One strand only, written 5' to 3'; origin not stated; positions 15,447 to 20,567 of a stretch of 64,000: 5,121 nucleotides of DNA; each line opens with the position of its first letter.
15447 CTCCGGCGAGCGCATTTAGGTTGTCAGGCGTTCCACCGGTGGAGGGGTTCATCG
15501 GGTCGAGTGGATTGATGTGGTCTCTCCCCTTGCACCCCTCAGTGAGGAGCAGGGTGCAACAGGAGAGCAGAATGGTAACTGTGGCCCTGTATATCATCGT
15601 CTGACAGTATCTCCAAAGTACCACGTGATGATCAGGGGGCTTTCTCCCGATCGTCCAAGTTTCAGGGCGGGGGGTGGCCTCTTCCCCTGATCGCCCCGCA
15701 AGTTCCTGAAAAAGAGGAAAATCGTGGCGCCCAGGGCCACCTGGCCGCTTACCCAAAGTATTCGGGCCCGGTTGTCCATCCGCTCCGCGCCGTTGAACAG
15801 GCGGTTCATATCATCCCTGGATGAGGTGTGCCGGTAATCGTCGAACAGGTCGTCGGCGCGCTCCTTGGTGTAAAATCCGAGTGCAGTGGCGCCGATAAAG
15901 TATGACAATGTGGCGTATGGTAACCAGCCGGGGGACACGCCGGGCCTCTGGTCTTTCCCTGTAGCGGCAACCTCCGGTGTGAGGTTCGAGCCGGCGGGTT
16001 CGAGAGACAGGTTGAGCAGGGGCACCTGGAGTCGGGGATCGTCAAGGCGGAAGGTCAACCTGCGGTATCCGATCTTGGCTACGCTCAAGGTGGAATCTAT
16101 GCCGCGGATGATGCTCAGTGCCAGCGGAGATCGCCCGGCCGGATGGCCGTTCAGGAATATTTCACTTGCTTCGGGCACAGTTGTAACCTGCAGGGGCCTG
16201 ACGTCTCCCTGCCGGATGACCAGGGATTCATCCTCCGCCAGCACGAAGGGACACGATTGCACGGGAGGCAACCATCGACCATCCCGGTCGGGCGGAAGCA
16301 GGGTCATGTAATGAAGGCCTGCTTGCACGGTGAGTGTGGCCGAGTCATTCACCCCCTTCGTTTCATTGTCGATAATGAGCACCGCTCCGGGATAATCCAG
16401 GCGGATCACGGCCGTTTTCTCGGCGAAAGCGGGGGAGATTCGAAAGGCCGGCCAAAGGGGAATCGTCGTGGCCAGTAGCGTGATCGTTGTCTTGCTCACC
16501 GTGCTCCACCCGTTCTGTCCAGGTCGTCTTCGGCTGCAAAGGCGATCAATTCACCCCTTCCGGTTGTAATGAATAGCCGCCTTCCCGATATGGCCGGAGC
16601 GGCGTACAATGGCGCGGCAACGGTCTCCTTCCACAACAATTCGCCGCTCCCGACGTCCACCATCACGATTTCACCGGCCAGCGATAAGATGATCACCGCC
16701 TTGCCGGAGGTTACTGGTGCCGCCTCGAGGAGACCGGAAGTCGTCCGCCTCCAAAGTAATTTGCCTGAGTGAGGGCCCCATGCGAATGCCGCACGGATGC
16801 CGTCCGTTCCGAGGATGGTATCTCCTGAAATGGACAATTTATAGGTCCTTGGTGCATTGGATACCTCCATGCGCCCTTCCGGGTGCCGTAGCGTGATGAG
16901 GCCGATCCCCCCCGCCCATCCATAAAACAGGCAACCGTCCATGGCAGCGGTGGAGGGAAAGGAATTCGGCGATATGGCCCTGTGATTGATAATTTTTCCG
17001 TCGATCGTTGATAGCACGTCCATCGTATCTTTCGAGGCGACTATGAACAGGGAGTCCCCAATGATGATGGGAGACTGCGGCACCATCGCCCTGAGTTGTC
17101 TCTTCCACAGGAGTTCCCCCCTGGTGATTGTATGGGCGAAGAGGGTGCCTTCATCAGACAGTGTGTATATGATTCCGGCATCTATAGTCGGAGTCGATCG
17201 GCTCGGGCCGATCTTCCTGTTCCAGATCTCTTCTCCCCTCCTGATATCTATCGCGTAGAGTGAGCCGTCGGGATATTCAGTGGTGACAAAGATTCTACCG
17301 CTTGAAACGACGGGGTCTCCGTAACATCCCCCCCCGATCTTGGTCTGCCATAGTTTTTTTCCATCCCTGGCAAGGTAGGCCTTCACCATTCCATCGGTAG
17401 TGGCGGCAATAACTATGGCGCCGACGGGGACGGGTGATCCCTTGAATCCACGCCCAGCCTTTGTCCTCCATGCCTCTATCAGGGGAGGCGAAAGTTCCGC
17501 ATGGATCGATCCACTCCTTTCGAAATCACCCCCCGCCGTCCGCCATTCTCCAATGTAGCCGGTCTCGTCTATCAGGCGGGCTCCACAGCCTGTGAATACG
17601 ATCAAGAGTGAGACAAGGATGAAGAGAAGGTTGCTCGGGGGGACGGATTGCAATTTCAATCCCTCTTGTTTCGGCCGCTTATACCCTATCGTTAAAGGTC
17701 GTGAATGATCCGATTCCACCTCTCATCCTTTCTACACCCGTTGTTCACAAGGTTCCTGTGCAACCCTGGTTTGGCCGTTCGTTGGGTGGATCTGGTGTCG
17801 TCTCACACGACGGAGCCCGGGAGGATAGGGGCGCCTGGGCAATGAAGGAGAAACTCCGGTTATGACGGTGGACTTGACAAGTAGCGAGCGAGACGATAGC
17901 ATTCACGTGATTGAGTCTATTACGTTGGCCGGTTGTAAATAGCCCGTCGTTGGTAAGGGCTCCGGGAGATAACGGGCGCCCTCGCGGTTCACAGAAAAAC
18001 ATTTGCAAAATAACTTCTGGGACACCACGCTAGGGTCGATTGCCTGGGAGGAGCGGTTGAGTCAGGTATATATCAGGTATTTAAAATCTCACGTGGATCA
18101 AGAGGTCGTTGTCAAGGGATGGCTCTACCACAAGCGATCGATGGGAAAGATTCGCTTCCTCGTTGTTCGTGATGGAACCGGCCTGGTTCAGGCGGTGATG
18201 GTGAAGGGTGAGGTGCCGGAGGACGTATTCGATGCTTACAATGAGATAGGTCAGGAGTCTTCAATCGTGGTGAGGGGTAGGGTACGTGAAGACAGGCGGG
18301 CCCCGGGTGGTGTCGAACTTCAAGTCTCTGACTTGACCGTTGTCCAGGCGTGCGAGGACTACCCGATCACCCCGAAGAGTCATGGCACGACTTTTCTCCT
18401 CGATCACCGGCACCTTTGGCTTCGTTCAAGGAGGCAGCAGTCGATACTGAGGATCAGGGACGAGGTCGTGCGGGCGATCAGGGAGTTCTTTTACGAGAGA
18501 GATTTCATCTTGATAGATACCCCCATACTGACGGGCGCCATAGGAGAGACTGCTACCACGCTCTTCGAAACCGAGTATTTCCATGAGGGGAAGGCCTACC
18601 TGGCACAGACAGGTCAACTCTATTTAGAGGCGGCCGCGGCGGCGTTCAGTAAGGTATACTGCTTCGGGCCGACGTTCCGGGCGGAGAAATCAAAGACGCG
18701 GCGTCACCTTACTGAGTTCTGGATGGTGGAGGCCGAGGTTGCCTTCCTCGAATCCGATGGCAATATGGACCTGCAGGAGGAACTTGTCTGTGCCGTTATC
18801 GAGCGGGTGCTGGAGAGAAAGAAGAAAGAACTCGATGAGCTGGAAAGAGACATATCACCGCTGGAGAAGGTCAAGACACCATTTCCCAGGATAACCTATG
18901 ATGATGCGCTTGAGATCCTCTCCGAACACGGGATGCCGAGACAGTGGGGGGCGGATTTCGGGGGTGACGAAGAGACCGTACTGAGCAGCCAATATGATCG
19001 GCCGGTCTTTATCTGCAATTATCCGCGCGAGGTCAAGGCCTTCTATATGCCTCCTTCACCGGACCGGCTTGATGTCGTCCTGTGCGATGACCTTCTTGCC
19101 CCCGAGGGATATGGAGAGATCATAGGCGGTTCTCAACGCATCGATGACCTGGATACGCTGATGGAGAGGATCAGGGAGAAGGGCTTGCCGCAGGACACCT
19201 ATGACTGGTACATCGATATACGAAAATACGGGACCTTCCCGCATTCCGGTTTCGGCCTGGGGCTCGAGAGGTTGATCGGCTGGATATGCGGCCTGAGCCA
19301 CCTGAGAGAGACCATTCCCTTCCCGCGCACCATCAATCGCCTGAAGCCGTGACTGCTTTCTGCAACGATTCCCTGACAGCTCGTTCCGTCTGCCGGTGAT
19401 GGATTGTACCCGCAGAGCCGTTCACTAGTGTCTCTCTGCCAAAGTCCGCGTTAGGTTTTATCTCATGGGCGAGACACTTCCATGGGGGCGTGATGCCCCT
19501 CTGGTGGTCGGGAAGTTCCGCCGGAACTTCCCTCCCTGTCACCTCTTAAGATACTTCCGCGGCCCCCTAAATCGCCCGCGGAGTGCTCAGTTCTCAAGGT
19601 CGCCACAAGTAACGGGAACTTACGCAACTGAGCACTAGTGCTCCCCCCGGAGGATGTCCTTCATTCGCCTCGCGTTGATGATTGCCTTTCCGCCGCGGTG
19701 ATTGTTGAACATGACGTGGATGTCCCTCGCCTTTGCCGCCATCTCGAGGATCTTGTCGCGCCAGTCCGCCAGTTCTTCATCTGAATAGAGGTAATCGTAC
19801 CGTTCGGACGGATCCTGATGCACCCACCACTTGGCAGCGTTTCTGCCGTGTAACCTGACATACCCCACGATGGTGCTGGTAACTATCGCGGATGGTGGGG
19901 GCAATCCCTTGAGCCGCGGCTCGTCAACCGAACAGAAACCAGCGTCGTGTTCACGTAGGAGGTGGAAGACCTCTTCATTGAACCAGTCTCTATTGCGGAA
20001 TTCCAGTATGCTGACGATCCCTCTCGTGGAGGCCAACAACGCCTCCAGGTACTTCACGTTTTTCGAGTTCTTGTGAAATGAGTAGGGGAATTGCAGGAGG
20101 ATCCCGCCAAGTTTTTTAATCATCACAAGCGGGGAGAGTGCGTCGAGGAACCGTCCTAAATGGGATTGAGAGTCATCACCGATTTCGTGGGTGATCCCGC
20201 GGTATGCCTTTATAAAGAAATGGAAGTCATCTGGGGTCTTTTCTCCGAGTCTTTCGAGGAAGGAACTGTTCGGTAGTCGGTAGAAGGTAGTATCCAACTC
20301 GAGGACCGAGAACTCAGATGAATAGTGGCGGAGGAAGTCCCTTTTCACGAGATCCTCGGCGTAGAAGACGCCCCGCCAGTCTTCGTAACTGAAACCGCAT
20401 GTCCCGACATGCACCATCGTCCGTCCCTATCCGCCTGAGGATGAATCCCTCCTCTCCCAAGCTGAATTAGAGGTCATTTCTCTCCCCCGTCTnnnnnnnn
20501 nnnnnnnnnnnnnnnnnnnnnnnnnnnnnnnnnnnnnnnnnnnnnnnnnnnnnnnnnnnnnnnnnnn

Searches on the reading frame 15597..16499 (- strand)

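Call 56: search_protein_families(library=pfam, proteins=[window:15597-16499:-], max_evalue=0.00001)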
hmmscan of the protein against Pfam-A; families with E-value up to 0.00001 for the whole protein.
window:15597-16499:- (301 aa): 1 family
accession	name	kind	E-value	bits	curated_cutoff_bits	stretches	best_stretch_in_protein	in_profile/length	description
PF08308.17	PEGA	-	8.2e-06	26.1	20.8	0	103-152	4-53/71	PEGA domain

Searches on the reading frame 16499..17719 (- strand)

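Call 56: search_protein_families(library=pfam, proteins=[window:16499-17719:-], max_evalue=0.00001)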
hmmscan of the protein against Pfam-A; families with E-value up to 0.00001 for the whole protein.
window:16499-17719:- (407 aa): 3 families
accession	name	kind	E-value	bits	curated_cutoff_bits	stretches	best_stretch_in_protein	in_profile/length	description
PF13360.13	PQQ_2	-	2.3e-38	132.6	27.6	4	82-168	15-99/233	Outer membrane protein assembly factor BamB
PF13570.13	Beta-prop_ACSF4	-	7e-27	95.1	133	2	84-254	43-217/329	Beta-alanine-activating enzyme, beta-propeller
PF01011.28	PQQ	-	2.7e-08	33.4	26.7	0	87-137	533-585/595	Glucose/ethanol/alcohol dehydrogenase, beta-propeller domain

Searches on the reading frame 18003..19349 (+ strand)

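Call 56: search_protein_families(library=pfam, proteins=[window:18003-19349:+], max_evalue=0.00001)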
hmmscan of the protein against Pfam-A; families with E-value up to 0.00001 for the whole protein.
window:18003-19349:+ (449 aa): 2 families
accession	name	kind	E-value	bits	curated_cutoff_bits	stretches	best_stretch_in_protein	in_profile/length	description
PF00152.25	tRNA-synt_2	-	9.2e-75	252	25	1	131-443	4-307/308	tRNA synthetases class II (D, K and N)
PF01336.31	tRNA_anti-codon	-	1.3e-15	57.5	27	1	35-114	1-75/75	OB-fold nucleic acid binding domain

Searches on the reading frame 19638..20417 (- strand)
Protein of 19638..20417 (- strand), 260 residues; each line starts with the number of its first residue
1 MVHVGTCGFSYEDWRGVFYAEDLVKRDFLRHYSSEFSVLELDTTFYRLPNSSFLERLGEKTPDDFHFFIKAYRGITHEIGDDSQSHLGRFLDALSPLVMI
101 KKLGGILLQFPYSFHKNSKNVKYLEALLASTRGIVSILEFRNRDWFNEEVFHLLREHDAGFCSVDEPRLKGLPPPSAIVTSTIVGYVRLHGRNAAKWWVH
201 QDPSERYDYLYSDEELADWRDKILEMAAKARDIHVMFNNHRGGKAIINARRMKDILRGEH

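Call 56: search_protein_families(library=pfam, proteins=[window:19638-20417:-], max_evalue=0.00001)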
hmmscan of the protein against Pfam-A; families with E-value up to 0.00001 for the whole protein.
window:19638-20417:- (260 aa): 1 family
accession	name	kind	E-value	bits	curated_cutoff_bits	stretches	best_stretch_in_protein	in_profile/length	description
PF01904.24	DUF72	-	3.2e-64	217.4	25.3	1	19-254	1-216/217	Protein of unknown function DUF72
